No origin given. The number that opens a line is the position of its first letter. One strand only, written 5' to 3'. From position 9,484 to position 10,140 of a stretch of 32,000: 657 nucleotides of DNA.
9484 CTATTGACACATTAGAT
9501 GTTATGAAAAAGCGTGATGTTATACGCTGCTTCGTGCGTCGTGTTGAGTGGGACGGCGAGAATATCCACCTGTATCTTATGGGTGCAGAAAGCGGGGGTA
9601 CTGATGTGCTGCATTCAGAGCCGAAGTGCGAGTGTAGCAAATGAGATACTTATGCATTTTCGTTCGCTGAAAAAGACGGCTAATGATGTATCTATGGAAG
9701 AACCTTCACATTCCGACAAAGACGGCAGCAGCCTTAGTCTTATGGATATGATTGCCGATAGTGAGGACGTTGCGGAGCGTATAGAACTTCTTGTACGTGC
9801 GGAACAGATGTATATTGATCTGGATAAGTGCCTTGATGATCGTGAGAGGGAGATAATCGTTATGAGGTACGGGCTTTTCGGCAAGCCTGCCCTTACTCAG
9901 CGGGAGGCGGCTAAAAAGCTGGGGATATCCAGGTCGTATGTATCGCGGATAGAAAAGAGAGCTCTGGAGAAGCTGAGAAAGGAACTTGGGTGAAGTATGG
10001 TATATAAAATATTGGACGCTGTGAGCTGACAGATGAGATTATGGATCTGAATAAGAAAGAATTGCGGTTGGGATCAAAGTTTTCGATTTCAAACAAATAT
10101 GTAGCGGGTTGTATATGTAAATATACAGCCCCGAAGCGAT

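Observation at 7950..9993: Split sigK: a large serine recombinase abuts a start-less 3' sigK segment, marking the end of a skin-like intervening element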

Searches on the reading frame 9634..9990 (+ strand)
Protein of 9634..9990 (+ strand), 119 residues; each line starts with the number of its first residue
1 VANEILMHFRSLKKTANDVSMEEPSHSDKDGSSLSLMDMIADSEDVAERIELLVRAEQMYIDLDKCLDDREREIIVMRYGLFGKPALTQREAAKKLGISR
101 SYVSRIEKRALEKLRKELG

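Call 7: search_protein_families(library=pfam, proteins=[window:9634-9990:+], max_evalue=0.01)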
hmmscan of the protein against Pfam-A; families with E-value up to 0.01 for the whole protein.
window:9634-9990:+ (119 aa): 10 families
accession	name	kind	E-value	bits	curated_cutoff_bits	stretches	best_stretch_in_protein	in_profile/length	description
PF04545.22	Sigma70_r4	-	4.6e-18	64.9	24.1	1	66-116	4-50/50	Sigma-70, region 4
PF01381.28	HTH_3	-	8.4e-07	29.4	23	1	87-108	10-31/55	Helix-turn-helix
PF13560.12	HTH_31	-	2.3e-05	25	27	1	86-108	14-36/64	Helix-turn-helix domain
PF13384.12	HTH_23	-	0.00018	21.7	24.6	1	87-110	18-41/50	Homeodomain-like domain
PF13518.12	HTH_28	-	0.00061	20.3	25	1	88-110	14-36/52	Helix-turn-helix domain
PF13412.12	HTH_24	-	0.0011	18.9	21.9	1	84-106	15-37/48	Winged helix-turn-helix DNA-binding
PF12802.13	MarR_2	-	0.0015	19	27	1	84-106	19-40/61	MarR family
PF07453.19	NUMOD1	-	0.0022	18.6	22.8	0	90-105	20-35/37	NUMOD1 domain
PF08281.18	Sigma70_r4_2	-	0.0024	17.9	25.7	0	67-114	11-54/54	Sigma-70, region 4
PF13744.12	HTH_37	-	0.0026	18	27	1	86-113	31-58/80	Helix-turn-helix domain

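Call 8: search_protein_families(library=ncbifam, proteins=[window:9634-9990:+], max_evalue=0.01)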
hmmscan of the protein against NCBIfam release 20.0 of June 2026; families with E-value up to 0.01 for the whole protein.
window:9634-9990:+ (119 aa): 53 families (the best 25 are shown)
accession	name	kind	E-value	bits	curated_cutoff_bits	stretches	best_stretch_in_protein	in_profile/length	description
NF004471.0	PRK05803.1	subfamily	1.6e-41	142.1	252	1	2-118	112-228/235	RNA polymerase sporulation sigma factor SigK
TIGR02846.1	spore_sigmaK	equivalog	4.4e-39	134.3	298.65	1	1-118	109-226/227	RNA polymerase sporulation sigma factor SigK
NF006158.0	PRK08301.1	equivalog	1e-27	97.2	339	1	2-118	121-237/241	RNA polymerase sporulation sigma factor SigE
TIGR02835.1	spore_sigmaE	equivalog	5.9e-26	91.3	348.6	1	2-118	114-230/234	RNA polymerase sporulation sigma factor SigE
TIGR02980.1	SigBFG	subfamily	4.1e-16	59.4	234.35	1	5-118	123-226/227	SigB/SigF/SigG family RNA polymerase sigma factor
TIGR02937.1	sigma70-ECF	superfamily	1.8e-14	53.7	42.9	1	3-118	62-165/165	sigma-70 family RNA polymerase sigma factor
TIGR02941.1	Sigma_B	equivalog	2.1e-13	50.3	315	1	7-116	150-251/255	RNA polymerase sigma factor SigB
TIGR02885.1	spore_sigF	equivalog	3.8e-13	49.8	321.45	1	27-118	148-231/231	RNA polymerase sporulation sigma factor SigF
NF004052.0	PRK05572.1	subfamily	9e-13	48.3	311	1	22-118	165-250/252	SigF/SigG family RNA polymerase sporulation sigma factor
TIGR02997.1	Sig70-cyanoRpoD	subfamily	6.5e-12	45.3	384.5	1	12-115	198-298/298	RNA polymerase sigma factor, RpoD/SigA family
NF006071.0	PRK08215.1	equivalog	6.6e-12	45.6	372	1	12-118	160-257/258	RNA polymerase sporulation sigma factor SigG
TIGR02393.1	RpoD_Cterm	equivalog_domain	4.4e-11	42.8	354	1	12-116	123-226/238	RNA polymerase sigma factor RpoD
TIGR02394.1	rpoS_proteo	equivalog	4.5e-11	42.8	378.7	1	14-118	172-274/285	RNA polymerase sigma factor RpoS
TIGR02850.1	spore_sigG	equivalog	7.9e-11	41.9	457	1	12-117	157-253/254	RNA polymerase sporulation sigma factor SigG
NF005920.0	PRK07921.1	subfamily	3.9e-10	39.3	464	1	12-116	214-316/328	RNA polymerase sigma factor SigB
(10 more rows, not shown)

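Call 9: find_homologous_proteins(query=window:9634-9990:+)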
Query window:9634-9990:+ (119 aa): 7947 proteins with E <= 0.001 among 8000 candidates; the best 120 are listed.
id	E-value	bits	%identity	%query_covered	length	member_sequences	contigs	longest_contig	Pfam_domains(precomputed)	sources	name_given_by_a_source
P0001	1.1e-67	243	100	100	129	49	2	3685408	PF01381.29,PF04545.23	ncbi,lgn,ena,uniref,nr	ncbi:sigma-70 family RNA polymerase sigma factor [Ruminococcus albus]|uniref:Sigma-70 region 4 domai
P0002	3.6e-61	222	92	99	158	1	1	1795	PF01381.29,PF04545.23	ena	-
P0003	2.1e-58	213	97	91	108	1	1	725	PF01381.29,PF04545.23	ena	-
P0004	1.5e-55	204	88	94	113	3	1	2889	PF01381.29,PF04545.23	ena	-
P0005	3.2e-54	199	77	100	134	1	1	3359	PF01381.29,PF04545.23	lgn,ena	-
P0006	1.2e-53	197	99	83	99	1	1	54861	PF01381.29,PF04545.23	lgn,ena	-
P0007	2.1e-43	165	77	87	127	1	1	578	PF01381.29,PF04545.23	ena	-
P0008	3.7e-41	157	64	97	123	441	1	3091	PF01381.29,PF04545.23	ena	-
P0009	1.1e-37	146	60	98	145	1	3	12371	PF01371.26,PF01381.29,PF04545.23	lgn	-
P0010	1.1e-37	146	61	100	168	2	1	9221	PF01381.29,PF04545.23,PF04542.21,PF13560.13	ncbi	-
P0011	1.4e-37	146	61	97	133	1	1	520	PF01381.29,PF04545.23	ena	-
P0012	3.4e-37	145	58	98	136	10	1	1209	PF01381.29,PF04545.23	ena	-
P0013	3.4e-37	145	60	97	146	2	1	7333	PF01381.29,PF04545.23,PF04542.21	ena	-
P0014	4.2e-37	144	58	100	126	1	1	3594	PF01381.29,PF04545.23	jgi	-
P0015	8.6e-37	143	62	95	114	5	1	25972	PF01381.29,PF04545.23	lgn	-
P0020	4.2e-36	141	61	99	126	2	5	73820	PF01381.29,PF04545.23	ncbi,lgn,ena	-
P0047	1.8e-34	136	57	97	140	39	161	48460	PF01381.29,PF04545.23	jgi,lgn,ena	jgi:RNA polymerase sporulation-specific sigma factor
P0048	2.2e-34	136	62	92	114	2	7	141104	PF04545.23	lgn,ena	-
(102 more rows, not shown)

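Call 11: find_encoding_contigs(protein=P0001, flank=10000, max_places=6)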
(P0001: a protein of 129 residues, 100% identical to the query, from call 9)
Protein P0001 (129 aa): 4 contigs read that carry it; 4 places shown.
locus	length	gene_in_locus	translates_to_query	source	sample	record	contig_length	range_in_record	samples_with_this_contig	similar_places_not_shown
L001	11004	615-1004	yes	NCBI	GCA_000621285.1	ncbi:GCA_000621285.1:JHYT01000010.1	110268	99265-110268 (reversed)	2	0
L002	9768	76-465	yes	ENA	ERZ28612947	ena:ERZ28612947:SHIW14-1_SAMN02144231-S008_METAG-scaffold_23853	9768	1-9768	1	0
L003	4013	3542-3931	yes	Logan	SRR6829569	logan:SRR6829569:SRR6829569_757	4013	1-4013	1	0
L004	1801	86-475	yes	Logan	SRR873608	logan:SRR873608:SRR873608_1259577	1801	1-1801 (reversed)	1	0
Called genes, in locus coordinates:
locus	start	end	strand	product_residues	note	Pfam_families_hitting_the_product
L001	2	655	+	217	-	?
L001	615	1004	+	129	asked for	PF04545:Sigma70_r4, PF01381:HTH_3 (weak)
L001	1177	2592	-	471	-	PF01554:MatE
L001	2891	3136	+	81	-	PF21699:TM1266-like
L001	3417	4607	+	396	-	PF01926:MMR_HSR1, PF02421:FeoB_N (weak), PF00350:Dynamin_N (faint), PF00009:GTP_EFTU, PF18128:HydF_dimer, PF18133:HydF_tetramer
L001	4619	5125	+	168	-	-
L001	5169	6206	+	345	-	PF04055:Radical_SAM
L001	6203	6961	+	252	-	PF00142:Fer4_NifH, PF01656:CbiA, PF02374:ArsA_ATPase (faint), PF10609:ParA (faint), PF13614:AAA_31 (weak)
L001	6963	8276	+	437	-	PF00148:Oxidored_nitro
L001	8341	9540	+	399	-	PF00148:Oxidored_nitro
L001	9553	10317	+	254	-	PF00142:Fer4_NifH, PF01656:CbiA, PF02374:ArsA_ATPase (weak), PF10609:ParA (weak), PF13614:AAA_31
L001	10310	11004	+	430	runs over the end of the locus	PF00148:Oxidored_nitro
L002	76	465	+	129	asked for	PF04545:Sigma70_r4, PF01381:HTH_3 (weak)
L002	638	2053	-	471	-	PF01554:MatE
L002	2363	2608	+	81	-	PF21699:TM1266-like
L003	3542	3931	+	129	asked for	PF04545:Sigma70_r4, PF01381:HTH_3 (weak)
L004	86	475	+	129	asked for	PF04545:Sigma70_r4, PF01381:HTH_3 (weak)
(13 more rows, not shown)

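Call 21: find_encoding_contigs(protein=P0047, flank=10000, max_places=5)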
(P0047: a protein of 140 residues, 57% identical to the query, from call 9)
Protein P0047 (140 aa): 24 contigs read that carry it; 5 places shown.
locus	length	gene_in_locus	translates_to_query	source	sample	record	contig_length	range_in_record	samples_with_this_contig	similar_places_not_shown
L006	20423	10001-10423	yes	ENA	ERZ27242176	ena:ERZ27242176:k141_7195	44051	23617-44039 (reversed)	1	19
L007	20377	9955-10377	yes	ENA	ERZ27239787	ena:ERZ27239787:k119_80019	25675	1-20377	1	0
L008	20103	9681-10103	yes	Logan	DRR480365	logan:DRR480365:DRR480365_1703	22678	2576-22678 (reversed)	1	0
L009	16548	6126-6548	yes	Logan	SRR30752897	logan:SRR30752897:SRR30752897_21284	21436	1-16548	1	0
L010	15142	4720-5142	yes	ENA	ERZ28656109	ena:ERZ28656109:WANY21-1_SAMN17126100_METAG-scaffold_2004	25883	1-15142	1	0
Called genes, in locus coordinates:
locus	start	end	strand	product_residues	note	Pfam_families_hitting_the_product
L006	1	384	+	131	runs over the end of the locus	?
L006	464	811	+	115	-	PF04542:Sigma70_r2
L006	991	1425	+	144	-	PF12844:HTH_19, PF13560:HTH_31 (faint), PF01381:HTH_3, PF13443:HTH_26 (faint), PF20432:Xre-like-HTH (faint), PF01381:HTH_3 (weak)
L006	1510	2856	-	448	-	PF00069:Pkinase, PF07714:PK_Tyr_Ser-Thr, PF17667:Pkinase_fungal (weak), PF03109:ABC1 (weak)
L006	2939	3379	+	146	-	-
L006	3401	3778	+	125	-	-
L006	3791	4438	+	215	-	PF18864:AbiTii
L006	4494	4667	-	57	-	-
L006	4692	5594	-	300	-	PF23343:REP_ORF2-G2P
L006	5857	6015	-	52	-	-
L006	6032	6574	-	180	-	-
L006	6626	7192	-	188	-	PF13240:Zn_Ribbon_1 (weak)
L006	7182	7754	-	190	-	-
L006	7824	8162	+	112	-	PF12844:HTH_19, PF13560:HTH_31, PF01381:HTH_3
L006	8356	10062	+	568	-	PF00239:Resolvase, PF07508:Recombinase, PF13408:Zn_ribbon_recom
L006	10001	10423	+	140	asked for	PF04545:Sigma70_r4, PF01381:HTH_3 (weak)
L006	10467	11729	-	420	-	PF03952:Enolase_N, PF07476:MAAL_C (faint), PF00113:Enolase_C, PF13378:MR_MLE_C (weak)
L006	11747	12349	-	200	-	PF02915:Rubrerythrin, PF21349:RUBY_RBDX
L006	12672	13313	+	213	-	PF00753:Lactamase_B, PF23023:Anti-Pycsar_Apyc1 (weak)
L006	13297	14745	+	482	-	PF04055:Radical_SAM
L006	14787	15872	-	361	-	-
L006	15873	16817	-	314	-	PF01112:Asparaginase_2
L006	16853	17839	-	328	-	PF00535:Glycos_transf_2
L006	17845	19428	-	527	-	PF00534:Glycos_transf_1, PF13692:Glyco_trans_1_4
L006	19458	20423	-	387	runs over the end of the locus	PF12704:MacB_PCD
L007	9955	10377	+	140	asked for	PF04545:Sigma70_r4, PF01381:HTH_3 (weak)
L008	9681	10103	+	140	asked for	PF04545:Sigma70_r4, PF01381:HTH_3 (weak)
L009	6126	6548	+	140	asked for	PF04545:Sigma70_r4, PF01381:HTH_3 (weak)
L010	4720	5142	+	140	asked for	PF04545:Sigma70_r4, PF01381:HTH_3 (weak)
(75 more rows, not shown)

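Call 25: find_encoding_contigs(protein=P0048, flank=10000, max_places=2)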
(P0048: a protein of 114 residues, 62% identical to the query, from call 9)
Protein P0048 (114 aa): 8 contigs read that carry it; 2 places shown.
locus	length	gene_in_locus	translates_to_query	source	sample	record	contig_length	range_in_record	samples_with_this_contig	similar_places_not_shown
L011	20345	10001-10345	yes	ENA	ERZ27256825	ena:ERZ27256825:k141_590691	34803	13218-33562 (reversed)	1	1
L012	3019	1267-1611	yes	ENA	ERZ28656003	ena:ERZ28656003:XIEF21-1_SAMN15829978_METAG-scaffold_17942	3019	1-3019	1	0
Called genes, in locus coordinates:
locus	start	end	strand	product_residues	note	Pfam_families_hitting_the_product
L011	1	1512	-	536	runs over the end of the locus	PF00005:ABC_tran, PF03193:RsgA_GTPase (faint), PF13191:AAA_16 (faint), PF13401:AAA_22 (faint), PF13476:AAA_23 (faint), PF00005:ABC_tran, PF02463:SMC_N (weak), PF13304:AAA_21, +4 more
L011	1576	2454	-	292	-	-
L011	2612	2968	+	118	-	PF04542:Sigma70_r2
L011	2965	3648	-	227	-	-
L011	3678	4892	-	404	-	PF00041:fn3 (faint), PF02557:VanY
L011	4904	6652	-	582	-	PF00664:ABC_membrane, PF00005:ABC_tran, PF13401:AAA_22 (faint)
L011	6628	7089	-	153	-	-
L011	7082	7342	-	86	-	PF05402:PqqD (weak)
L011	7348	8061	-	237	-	PF27840:ScmC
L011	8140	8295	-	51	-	-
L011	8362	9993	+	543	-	PF00239:Resolvase, PF07508:Recombinase, PF13408:Zn_ribbon_recom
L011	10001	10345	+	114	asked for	PF04545:Sigma70_r4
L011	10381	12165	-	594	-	PF05524:PEP-utilisers_N, PF00391:PEP-utilizers, PF02896:PEP-utilizers_C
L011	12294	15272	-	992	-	PF00005:ABC_tran, PF02463:SMC_N (faint), PF13304:AAA_21 (faint), PF02687:FtsX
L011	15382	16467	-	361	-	PF02129:Peptidase_S15 (weak), PF00561:Abhydrolase_1 (weak), PF12146:Hydrolase_4, PF12697:Abhydrolase_6, PF00326:Peptidase_S9 (weak)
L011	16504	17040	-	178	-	PF22043:DUF6935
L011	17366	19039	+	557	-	PF08447:PAS_3, PF00990:GGDEF, PF00563:EAL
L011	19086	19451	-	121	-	-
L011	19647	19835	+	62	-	PF00269:SASP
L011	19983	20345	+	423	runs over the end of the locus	PF12710:HAD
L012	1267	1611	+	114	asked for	PF04545:Sigma70_r4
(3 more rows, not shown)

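Call 26: find_encoding_contigs(protein=P0020, flank=10000, max_places=2)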
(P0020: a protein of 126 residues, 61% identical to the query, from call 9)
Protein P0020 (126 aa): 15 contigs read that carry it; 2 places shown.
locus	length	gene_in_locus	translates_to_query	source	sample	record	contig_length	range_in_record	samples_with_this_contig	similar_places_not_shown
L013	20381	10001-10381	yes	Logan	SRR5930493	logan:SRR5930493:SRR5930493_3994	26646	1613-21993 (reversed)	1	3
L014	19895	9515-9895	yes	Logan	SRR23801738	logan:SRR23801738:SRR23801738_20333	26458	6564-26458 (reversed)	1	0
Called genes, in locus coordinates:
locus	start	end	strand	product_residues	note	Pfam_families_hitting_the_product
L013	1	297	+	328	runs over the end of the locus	PF00528:BPD_transp_1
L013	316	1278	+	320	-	PF00528:BPD_transp_1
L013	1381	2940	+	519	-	PF12010:DUF3502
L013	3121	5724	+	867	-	PF00933:Glyco_hydro_3, PF01915:Glyco_hydro_3_C, PF07691:PA14, PF14310:Fn3-like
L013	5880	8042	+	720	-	PF18961:DUF5703_N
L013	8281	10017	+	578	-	PF00239:Resolvase, PF07508:Recombinase, PF13408:Zn_ribbon_recom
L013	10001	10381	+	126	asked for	PF04545:Sigma70_r4, PF01381:HTH_3 (weak)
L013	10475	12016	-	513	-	PF00884:Sulfatase, PF16347:SGSH_C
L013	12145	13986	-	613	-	PF06580:His_kinase, PF02518:HATPase_c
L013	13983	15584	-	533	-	PF00072:Response_reg, PF00165:HTH_AraC, PF12833:HTH_18, PF00165:HTH_AraC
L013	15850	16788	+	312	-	PF00528:BPD_transp_1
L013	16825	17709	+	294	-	PF00528:BPD_transp_1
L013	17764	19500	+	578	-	PF01547:SBP_bac_1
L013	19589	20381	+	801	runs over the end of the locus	?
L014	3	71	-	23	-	?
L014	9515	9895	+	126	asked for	PF04545:Sigma70_r4, PF01381:HTH_3 (weak)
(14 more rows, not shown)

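Call 32: list_cluster_members(proteins=[P0001, P0155, P0211, P0218, P0227, P0188, P0191, P0221, P0138, P0194])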
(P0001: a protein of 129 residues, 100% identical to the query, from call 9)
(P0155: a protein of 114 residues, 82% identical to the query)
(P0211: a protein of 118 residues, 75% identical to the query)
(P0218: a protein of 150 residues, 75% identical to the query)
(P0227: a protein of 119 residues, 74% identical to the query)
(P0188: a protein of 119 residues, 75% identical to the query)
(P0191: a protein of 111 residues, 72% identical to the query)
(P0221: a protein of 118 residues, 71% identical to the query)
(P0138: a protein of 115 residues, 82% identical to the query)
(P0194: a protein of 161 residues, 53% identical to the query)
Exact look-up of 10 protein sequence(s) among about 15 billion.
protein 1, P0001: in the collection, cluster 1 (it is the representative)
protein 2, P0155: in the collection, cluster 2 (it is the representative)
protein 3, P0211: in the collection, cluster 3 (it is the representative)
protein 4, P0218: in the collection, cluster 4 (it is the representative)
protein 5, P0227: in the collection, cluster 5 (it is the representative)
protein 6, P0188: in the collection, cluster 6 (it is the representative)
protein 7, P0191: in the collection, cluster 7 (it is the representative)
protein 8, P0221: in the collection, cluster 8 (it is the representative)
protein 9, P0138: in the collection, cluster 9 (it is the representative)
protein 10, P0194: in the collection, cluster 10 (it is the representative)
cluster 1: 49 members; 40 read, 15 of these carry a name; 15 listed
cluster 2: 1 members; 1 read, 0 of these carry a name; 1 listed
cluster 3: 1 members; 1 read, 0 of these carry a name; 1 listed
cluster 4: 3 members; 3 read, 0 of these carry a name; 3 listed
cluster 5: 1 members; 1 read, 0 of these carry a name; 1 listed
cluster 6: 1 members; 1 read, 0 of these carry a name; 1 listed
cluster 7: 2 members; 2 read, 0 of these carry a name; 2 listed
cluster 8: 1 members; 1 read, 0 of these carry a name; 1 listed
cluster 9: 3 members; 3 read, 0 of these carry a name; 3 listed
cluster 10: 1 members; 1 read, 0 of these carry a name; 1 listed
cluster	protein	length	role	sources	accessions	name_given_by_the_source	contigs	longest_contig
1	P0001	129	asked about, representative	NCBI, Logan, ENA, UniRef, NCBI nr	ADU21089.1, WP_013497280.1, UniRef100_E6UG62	sigma-70 family RNA polymerase sigma factor [Ruminococcus albus] | Sigma-70 region 4 domain protein n=1 Tax=Ruminococcus albus (strain ATCC 27210 / DSM ...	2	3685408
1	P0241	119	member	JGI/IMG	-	RNA polymerase sporulation-specific sigma factor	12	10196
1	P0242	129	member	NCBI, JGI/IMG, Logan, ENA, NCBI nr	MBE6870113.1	MAG: sigma-70 family RNA polymerase sigma factor [Ruminococcus albus] | sigma-70 family RNA polymerase sigma factor [Ruminococcus albus]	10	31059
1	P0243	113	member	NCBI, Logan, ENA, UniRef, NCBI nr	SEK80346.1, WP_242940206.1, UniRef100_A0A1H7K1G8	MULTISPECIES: sigma-70 family RNA polymerase sigma factor [Ruminococcus] | RNA polymerase, sigma 27/28 subunit, RpsK/SigK n=1 Tax=Ruminococcus albus TaxID=1264 ...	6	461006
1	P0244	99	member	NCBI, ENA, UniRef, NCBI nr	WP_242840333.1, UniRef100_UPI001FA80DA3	sigma-70 family RNA polymerase sigma factor [Ruminococcus albus] | sigma-70 family RNA polymerase sigma factor n=2 Tax=Ruminococcus TaxID=1263 ...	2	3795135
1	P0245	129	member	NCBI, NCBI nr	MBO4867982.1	MAG: sigma-70 family RNA polymerase sigma factor [Ruminococcus sp.] | sigma-70 family RNA polymerase sigma factor [Ruminococcus sp.]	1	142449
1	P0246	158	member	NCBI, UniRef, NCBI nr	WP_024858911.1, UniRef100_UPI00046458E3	sigma factor-like helix-turn-helix DNA-binding protein [Ruminococcus albus] | sigma factor-like helix-turn-helix DNA-binding protein n=1 Tax=Ruminococcus albus ...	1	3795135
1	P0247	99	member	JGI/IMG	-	RNA polymerase sporulation-specific sigma factor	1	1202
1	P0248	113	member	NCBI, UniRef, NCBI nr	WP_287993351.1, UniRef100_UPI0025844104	sigma-70 family RNA polymerase sigma factor [Ruminococcus sp.] | sigma-70 family RNA polymerase sigma factor n=1 Tax=Ruminococcus sp. TaxID=41978 ...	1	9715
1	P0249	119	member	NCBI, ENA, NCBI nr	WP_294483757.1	sigma-70 family RNA polymerase sigma factor [uncultured Ruminococcus sp.]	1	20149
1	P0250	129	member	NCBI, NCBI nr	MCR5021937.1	MAG: sigma-70 family RNA polymerase sigma factor [Ruminococcus sp.] | sigma-70 family RNA polymerase sigma factor [Ruminococcus sp.]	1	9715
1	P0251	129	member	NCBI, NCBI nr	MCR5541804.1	MAG: sigma-70 family RNA polymerase sigma factor [Ruminococcus sp.] | sigma-70 family RNA polymerase sigma factor [Ruminococcus sp.]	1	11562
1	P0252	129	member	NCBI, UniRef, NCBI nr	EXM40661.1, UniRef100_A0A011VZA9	RNA polymerase sigma 70 [Ruminococcus albus SY3] | RNA polymerase sigma 70 n=2 Tax=Ruminococcus albus TaxID=1264 RepID=A0A011VZA9_RUMAL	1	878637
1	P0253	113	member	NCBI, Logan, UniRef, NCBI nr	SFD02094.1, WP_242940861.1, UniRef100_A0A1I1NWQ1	sigma-70 family RNA polymerase sigma factor [Ruminococcus albus] | RNA polymerase sporulation-specific sigma factor n=1 Tax=Ruminococcus albus TaxID=1264 ...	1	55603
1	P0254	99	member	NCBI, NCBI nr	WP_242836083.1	sigma-70 family RNA polymerase sigma factor [Ruminococcus albus]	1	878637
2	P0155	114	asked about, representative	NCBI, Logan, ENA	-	-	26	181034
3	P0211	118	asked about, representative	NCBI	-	-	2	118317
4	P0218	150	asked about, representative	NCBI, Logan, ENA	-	-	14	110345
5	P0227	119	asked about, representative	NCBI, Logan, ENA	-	-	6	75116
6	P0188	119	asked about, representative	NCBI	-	-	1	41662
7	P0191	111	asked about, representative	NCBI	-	-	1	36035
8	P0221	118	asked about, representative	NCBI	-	-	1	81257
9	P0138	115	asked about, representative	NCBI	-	-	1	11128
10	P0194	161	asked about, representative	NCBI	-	-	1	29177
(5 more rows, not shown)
